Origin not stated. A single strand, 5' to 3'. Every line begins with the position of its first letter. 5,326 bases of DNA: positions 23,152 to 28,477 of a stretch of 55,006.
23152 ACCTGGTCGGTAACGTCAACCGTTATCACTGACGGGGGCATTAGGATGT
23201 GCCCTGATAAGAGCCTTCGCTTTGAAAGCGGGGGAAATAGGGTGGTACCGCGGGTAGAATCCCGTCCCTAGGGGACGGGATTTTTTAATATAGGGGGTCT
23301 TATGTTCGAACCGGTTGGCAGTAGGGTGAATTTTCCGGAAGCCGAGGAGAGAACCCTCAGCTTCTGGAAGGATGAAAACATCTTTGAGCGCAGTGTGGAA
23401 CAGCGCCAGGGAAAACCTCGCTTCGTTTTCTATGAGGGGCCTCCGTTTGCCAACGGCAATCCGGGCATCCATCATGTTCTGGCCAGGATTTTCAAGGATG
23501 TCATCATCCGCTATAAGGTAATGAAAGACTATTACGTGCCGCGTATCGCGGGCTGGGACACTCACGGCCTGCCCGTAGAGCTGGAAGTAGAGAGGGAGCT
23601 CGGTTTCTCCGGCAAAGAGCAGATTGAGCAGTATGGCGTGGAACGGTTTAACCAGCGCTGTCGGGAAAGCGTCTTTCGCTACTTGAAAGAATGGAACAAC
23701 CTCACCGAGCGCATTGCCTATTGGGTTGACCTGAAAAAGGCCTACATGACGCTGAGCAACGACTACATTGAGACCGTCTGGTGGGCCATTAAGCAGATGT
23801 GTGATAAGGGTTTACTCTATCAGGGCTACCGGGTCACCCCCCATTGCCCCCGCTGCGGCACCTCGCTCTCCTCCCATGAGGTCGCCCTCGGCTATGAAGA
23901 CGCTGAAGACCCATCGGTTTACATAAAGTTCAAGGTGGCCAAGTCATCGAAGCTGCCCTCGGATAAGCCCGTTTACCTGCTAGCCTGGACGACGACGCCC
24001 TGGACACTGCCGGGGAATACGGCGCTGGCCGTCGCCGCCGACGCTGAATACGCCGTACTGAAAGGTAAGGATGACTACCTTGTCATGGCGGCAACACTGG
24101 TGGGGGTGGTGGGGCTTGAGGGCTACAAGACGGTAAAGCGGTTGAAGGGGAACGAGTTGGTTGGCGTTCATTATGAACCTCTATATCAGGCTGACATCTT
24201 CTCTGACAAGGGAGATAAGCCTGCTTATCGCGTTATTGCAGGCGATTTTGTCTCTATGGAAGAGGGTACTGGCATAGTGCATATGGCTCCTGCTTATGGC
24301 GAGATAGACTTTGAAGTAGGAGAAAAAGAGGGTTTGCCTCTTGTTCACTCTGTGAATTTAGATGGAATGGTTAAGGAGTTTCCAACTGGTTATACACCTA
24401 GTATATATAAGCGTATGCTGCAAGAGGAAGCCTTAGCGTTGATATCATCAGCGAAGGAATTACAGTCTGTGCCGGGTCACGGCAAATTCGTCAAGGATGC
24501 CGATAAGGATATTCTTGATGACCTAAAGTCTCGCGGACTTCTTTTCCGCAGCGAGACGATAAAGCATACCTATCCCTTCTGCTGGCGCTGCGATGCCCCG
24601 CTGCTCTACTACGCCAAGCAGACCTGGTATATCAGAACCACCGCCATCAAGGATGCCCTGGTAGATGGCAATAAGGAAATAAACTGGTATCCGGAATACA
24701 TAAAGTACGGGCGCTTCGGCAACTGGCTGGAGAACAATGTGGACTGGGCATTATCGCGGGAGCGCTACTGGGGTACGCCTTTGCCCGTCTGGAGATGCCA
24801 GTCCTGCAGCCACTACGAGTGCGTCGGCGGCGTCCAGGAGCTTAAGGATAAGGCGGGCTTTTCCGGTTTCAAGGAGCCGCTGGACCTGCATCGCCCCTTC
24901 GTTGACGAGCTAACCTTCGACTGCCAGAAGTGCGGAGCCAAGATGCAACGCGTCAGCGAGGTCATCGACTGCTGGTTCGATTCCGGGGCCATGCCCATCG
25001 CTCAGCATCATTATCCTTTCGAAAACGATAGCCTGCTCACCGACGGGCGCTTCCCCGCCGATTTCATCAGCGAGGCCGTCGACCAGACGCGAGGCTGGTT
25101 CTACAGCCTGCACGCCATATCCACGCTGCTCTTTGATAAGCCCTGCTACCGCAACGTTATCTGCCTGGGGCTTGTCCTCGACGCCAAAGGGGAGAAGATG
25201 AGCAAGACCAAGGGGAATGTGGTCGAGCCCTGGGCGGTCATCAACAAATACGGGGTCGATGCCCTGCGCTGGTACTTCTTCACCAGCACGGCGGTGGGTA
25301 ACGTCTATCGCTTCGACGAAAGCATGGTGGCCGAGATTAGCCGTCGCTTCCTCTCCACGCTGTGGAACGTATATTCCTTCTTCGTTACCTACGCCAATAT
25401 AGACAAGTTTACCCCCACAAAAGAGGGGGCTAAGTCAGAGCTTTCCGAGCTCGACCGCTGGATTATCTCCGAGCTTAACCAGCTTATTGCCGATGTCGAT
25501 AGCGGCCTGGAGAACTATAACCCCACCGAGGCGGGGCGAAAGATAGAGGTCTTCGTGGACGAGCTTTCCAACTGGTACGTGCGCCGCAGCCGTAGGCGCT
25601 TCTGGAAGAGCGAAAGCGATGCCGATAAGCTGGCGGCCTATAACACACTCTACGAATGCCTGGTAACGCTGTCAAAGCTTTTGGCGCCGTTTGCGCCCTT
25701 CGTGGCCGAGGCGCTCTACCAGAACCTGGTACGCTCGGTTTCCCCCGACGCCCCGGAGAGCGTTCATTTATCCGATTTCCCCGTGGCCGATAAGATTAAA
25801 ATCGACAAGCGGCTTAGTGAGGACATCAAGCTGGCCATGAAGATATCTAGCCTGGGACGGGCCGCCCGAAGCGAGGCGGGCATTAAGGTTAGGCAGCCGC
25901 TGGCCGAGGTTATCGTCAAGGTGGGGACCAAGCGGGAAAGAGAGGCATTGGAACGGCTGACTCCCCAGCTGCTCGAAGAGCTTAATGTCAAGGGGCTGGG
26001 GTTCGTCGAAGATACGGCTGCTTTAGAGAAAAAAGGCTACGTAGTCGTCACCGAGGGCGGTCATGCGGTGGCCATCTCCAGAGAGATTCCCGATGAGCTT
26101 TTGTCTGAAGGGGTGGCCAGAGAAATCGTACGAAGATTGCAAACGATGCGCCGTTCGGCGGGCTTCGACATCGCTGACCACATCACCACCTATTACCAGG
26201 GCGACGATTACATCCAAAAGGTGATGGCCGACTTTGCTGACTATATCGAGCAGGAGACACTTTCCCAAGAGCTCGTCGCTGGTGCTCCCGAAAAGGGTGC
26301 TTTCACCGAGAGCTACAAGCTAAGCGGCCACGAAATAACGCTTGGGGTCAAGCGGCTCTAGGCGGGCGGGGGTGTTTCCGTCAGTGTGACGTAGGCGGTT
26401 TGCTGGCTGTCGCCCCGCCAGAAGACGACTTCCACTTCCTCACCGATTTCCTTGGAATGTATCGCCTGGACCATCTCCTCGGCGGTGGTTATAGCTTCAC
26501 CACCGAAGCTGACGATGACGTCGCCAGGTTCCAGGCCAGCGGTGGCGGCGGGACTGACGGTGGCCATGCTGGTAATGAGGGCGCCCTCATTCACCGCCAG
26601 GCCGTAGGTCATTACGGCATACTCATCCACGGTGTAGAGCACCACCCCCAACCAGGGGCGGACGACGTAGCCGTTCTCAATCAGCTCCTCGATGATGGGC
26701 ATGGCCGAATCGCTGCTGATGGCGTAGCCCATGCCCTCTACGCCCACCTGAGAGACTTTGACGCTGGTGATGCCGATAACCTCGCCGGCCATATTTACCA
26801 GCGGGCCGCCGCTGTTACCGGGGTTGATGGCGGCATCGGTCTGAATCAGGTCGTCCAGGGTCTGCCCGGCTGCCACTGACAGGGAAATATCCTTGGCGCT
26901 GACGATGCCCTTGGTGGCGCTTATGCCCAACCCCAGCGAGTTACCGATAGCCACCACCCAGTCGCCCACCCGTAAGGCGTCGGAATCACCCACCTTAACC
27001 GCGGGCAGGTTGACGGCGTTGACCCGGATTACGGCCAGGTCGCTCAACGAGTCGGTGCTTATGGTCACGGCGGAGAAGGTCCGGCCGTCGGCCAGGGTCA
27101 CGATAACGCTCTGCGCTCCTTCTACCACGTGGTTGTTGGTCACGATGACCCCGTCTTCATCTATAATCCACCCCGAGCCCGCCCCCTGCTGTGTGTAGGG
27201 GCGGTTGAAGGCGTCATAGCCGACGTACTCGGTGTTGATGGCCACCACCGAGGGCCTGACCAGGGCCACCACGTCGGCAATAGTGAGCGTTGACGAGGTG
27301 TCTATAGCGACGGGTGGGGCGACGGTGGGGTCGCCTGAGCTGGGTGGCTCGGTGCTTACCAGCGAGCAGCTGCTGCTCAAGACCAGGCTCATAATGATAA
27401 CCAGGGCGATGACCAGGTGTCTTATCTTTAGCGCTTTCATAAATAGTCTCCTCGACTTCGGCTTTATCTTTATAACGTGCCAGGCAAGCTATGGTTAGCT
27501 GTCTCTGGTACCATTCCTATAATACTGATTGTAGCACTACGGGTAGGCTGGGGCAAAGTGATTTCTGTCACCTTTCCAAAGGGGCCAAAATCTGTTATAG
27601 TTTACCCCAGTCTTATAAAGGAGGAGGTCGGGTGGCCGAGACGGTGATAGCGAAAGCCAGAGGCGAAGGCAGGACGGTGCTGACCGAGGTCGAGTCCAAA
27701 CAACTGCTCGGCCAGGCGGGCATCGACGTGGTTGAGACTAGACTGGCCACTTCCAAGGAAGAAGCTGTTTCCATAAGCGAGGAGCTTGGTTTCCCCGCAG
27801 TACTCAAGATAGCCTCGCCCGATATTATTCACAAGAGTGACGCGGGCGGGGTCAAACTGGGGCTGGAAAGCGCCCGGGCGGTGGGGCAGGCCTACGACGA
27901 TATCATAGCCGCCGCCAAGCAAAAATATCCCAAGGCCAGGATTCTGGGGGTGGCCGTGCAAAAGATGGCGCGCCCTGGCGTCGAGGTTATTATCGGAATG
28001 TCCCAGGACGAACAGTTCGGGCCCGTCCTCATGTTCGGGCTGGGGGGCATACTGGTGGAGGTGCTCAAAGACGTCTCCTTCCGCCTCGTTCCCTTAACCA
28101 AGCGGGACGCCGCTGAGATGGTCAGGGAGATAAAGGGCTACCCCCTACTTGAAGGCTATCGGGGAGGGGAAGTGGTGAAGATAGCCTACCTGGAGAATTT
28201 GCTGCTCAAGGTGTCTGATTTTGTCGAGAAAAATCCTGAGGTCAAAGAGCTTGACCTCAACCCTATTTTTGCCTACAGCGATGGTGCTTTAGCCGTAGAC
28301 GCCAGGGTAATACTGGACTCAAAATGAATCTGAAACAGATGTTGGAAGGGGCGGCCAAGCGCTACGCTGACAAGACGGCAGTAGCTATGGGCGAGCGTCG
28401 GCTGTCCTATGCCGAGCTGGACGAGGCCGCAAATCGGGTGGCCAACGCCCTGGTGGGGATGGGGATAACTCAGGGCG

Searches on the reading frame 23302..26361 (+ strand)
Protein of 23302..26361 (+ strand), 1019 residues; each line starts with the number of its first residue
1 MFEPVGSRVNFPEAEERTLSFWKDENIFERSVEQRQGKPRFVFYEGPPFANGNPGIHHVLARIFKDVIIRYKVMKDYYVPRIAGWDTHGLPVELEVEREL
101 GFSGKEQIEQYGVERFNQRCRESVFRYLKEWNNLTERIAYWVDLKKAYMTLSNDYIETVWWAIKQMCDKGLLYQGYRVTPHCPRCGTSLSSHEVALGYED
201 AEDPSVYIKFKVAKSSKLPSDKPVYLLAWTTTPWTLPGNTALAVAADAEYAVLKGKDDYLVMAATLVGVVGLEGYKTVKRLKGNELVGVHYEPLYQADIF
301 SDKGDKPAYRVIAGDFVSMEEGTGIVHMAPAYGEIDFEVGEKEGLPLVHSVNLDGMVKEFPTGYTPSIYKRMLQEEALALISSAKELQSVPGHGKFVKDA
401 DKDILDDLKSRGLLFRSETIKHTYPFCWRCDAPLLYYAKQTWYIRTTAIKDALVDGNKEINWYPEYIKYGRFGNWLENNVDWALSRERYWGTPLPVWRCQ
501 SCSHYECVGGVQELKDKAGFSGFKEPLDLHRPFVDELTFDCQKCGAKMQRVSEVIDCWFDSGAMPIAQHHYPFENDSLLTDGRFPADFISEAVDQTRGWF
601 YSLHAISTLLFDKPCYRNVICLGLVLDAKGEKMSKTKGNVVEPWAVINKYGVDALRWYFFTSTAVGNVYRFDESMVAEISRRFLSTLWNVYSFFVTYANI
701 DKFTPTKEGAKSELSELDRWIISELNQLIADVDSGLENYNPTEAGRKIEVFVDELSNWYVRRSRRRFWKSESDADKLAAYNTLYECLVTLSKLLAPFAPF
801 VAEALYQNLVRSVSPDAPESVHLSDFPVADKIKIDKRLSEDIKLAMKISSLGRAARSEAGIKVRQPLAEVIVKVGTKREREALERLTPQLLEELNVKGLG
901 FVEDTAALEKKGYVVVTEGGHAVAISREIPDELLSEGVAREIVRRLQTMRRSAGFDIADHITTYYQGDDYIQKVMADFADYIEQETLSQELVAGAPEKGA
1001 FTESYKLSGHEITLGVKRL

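Call 38: search_protein_families(library=pfam, proteins=[window:23302-26361:+], max_evalue=0.00001)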
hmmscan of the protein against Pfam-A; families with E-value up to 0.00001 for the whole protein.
window:23302-26361:+ (1019 aa): 4 families
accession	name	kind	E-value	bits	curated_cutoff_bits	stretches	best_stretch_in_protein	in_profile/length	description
PF00133.28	tRNA-synt_1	-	2.5e-121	405.8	22.7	1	19-667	3-410/414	tRNA synthetases class I (I, L, M and V)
PF08264.19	Anticodon_1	-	1.2e-34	119.8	25.1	1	718-870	1-146/148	Anticodon-binding domain of tRNA ligase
PF19302.4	DUF5915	-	1.6e-25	90.3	27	1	909-1018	88-194/195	Domain of unknown function (DUF5915)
PF09334.17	tRNA-synt_1g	-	7.4e-15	55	20.1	1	48-187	8-144/391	tRNA synthetases class I (M)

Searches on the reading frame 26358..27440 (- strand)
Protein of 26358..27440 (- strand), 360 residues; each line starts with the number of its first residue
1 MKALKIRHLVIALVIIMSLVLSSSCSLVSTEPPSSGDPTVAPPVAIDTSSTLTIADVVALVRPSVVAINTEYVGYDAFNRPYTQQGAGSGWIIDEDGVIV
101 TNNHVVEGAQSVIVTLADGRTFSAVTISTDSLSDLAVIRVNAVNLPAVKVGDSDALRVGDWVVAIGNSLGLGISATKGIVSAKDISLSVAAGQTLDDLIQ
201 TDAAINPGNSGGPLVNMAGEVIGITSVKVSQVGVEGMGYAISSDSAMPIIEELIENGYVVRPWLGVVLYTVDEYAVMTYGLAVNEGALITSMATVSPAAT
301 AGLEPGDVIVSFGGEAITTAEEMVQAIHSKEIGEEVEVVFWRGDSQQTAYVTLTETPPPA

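Call 38: search_protein_families(library=pfam, proteins=[window:26358-27440:-], max_evalue=0.00001)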
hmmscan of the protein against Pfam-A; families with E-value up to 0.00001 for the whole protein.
window:26358-27440:- (360 aa): 5 families
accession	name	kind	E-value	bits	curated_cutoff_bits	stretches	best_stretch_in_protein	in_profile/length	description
PF13365.12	Trypsin_2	-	4e-32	112.4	27.6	1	88-224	1-144/144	Trypsin-like peptidase domain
PF00089.32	Trypsin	-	1.9e-16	61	20.6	1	89-248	28-218/220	Trypsin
PF17820.7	PDZ_6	-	1.7e-13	50.5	27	1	289-342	2-54/54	PDZ domain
PF13180.12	PDZ_2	-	1.8e-13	51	27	1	273-353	12-80/80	PDZ domain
PF00595.29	PDZ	-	8.4e-07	29.7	23.2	0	284-338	24-78/81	PDZ domain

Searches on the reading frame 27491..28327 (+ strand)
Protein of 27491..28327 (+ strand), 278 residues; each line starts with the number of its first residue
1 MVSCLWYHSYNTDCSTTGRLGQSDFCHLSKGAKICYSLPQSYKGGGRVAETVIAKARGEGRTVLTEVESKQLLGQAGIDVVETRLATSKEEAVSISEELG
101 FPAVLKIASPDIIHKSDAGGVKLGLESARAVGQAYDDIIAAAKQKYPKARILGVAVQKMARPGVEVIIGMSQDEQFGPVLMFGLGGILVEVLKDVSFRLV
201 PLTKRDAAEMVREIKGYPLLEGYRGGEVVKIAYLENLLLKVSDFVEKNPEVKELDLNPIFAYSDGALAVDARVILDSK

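Call 38: search_protein_families(library=pfam, proteins=[window:27491-28327:+], max_evalue=0.00001)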
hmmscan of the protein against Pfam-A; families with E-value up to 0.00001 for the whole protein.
window:27491-28327:+ (278 aa): 1 family
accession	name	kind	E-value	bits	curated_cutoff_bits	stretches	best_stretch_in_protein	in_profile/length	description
PF13549.11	ATP-grasp_5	-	4e-88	294.9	27.6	1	56-275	2-221/221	ATP-grasp domain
